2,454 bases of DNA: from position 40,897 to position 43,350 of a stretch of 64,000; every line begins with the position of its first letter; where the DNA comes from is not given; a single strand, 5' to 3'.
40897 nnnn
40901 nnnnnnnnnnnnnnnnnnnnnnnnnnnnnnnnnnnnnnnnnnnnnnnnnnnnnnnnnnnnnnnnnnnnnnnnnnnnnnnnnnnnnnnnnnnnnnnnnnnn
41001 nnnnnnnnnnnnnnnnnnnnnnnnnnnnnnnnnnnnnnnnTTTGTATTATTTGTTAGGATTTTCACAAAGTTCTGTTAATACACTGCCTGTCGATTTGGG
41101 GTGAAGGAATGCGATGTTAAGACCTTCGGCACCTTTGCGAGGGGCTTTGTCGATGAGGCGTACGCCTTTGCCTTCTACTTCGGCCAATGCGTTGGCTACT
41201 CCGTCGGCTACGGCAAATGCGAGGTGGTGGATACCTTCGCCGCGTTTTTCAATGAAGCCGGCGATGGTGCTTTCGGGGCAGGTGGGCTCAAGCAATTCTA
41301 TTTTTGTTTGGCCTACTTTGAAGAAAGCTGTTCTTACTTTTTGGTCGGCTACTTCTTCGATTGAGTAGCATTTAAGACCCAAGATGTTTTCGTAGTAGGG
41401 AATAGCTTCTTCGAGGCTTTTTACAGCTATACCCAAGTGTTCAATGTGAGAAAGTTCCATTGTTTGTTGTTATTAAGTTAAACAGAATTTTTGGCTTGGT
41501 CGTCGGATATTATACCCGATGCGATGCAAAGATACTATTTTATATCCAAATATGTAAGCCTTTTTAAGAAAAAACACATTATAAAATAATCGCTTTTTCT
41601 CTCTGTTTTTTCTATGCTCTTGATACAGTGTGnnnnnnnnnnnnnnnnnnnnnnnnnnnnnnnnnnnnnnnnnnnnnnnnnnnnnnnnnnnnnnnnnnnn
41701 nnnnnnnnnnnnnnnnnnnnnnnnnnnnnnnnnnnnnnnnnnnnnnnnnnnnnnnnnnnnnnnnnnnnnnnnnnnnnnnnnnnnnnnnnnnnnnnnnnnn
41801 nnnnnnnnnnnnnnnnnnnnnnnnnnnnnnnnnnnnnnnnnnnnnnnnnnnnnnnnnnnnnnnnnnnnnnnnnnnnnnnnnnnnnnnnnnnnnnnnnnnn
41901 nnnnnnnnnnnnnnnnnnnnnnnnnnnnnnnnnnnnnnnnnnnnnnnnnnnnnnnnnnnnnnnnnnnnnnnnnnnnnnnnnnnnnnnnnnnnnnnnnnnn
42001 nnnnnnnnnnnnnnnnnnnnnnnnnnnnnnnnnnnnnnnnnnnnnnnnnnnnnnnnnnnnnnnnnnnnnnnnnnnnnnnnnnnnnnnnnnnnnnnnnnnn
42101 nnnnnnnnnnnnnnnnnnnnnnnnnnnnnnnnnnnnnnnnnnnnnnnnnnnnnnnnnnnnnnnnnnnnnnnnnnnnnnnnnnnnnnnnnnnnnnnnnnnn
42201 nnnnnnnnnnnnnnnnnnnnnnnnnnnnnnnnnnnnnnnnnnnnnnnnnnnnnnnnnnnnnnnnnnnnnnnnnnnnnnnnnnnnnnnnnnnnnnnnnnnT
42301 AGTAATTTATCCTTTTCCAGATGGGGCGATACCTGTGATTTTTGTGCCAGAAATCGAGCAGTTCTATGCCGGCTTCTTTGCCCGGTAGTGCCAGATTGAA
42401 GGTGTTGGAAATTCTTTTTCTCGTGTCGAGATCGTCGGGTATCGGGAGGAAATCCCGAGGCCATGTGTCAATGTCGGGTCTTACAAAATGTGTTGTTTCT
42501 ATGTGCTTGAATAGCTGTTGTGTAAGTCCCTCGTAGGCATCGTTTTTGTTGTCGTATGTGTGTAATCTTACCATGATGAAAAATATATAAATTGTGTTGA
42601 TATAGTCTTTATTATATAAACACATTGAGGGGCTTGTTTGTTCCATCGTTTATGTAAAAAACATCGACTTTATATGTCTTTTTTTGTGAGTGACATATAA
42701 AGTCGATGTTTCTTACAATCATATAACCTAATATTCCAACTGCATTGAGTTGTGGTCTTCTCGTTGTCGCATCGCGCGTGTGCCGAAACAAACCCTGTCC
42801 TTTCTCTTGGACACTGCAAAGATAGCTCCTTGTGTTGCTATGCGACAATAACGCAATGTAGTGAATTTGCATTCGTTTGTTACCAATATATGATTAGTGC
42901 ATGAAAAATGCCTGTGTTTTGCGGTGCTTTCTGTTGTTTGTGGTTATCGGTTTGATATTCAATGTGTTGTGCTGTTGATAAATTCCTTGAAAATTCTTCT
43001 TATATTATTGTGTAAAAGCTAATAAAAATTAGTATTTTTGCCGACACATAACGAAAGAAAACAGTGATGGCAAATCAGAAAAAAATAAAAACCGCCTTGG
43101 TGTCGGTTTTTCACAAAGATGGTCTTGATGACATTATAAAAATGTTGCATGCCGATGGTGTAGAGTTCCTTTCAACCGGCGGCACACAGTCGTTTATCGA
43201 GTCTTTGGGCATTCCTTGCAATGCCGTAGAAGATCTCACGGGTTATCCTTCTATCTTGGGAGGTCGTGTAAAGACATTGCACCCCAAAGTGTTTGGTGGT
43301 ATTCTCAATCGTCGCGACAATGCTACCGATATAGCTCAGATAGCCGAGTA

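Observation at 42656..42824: Promoter, ~100-nt leader and perfect 18-bp terminator upstream of the 6PGL-like gene: unclassified riboswitch/attenuator or sRNA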

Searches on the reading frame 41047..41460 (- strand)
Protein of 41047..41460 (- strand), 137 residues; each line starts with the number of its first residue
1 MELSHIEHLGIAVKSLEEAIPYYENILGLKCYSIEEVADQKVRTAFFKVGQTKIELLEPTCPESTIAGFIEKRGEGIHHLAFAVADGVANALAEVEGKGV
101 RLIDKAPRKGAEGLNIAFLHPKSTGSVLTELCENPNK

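Call 6: search_protein_families(library=pfam, proteins=[window:41047-41460:-])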
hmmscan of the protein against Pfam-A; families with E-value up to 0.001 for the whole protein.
window:41047-41460:- (137 aa): 3 families
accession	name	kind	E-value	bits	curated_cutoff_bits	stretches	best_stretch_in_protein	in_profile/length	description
PF13669.12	Glyoxalase_4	-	5.3e-23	81.8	27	1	8-118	2-109/109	Glyoxalase/Bleomycin resistance protein/Dioxygenase superfamily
PF00903.31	Glyoxalase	-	4e-15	56.7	20.6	1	6-119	2-112/121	Glyoxalase/Bleomycin resistance protein/Dioxygenase superfamily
PF13468.12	Glyoxalase_3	-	0.00023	21.7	25.1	1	7-101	2-101/176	Glyoxalase-like domain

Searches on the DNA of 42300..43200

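Call 3: search_rna_families(source=window, start=42300, end=43200, threshold=evalue, max_evalue=10, show_alignments=3)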
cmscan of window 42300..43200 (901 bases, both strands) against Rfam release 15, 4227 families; matches with E-value up to 10: 26.
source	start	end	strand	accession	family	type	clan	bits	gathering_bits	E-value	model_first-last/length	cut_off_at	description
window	42652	42721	+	RF00854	mir-5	Gene; miRNA;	-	31.8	75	0.00035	1-70/70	no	mir-5 microRNA precursor family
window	42650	42720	-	RF00143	mir-6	Gene; miRNA;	CL00083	30.5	58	0.0028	1-74/74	no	mir-6 microRNA precursor family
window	42651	42718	-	RF04174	MIR4208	Gene; miRNA;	-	27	140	0.1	1-191/191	no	MIR4208 microRNA precursor family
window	42649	42725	+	RF00956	MIR1444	Gene; miRNA;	-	26.5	80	0.011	1-85/85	no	MIR1444 microRNA precursor family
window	42653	42717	+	RF04133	MIR2646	Gene; miRNA;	-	26.2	245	0.002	1-256/256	no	MIR2646 microRNA precursor family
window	42653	42717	-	RF03659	MIR2871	Gene; miRNA;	-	26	99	0.022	1-118/118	no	MIR2871 microRNA precursor family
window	42652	42718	-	RF03665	MIR4359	Gene; miRNA;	-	24.2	75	0.063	1-67/67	no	MIR4359 microRNA precursor family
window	42650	42718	-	RF04130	MIR7996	Gene; miRNA;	-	24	119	0.087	1-190/190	no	MIR7996 microRNA precursor family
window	42648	42719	+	RF04246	MIR169_8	Gene; miRNA;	CL00098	23.9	107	0.071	1-137/137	no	MIR169_8 microRNA precursor family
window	42658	42712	+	RF04205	MIR2606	Gene; miRNA;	-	22.5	139.7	1.2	1-165/165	no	MIR2606 microRNA precursor family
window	42648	42732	-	RF04088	MIR812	Gene; miRNA;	-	22.4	80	5.4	1-205/205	no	MIR812 microRNA precursor family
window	42610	42726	+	RF01584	snoR03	Gene; snRNA; snoRNA; HACA-box;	-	21.4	80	5.3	1-163/163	no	small nucleolar RNA snoR03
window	42650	42721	+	RF04097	MIR2630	Gene; miRNA;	-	21.1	144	0.11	1-229/229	no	MIR2630 microRNA precursor family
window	42659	42711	-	RF03789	MIR5269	Gene; miRNA;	-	20.1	60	0.9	1-80/80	no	MIR5269 microRNA precursor family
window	42642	42718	+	RF03100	RAGATH-27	Gene; sRNA;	-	19.1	76.1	7.8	1-86/86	no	RAGATH-27 RNA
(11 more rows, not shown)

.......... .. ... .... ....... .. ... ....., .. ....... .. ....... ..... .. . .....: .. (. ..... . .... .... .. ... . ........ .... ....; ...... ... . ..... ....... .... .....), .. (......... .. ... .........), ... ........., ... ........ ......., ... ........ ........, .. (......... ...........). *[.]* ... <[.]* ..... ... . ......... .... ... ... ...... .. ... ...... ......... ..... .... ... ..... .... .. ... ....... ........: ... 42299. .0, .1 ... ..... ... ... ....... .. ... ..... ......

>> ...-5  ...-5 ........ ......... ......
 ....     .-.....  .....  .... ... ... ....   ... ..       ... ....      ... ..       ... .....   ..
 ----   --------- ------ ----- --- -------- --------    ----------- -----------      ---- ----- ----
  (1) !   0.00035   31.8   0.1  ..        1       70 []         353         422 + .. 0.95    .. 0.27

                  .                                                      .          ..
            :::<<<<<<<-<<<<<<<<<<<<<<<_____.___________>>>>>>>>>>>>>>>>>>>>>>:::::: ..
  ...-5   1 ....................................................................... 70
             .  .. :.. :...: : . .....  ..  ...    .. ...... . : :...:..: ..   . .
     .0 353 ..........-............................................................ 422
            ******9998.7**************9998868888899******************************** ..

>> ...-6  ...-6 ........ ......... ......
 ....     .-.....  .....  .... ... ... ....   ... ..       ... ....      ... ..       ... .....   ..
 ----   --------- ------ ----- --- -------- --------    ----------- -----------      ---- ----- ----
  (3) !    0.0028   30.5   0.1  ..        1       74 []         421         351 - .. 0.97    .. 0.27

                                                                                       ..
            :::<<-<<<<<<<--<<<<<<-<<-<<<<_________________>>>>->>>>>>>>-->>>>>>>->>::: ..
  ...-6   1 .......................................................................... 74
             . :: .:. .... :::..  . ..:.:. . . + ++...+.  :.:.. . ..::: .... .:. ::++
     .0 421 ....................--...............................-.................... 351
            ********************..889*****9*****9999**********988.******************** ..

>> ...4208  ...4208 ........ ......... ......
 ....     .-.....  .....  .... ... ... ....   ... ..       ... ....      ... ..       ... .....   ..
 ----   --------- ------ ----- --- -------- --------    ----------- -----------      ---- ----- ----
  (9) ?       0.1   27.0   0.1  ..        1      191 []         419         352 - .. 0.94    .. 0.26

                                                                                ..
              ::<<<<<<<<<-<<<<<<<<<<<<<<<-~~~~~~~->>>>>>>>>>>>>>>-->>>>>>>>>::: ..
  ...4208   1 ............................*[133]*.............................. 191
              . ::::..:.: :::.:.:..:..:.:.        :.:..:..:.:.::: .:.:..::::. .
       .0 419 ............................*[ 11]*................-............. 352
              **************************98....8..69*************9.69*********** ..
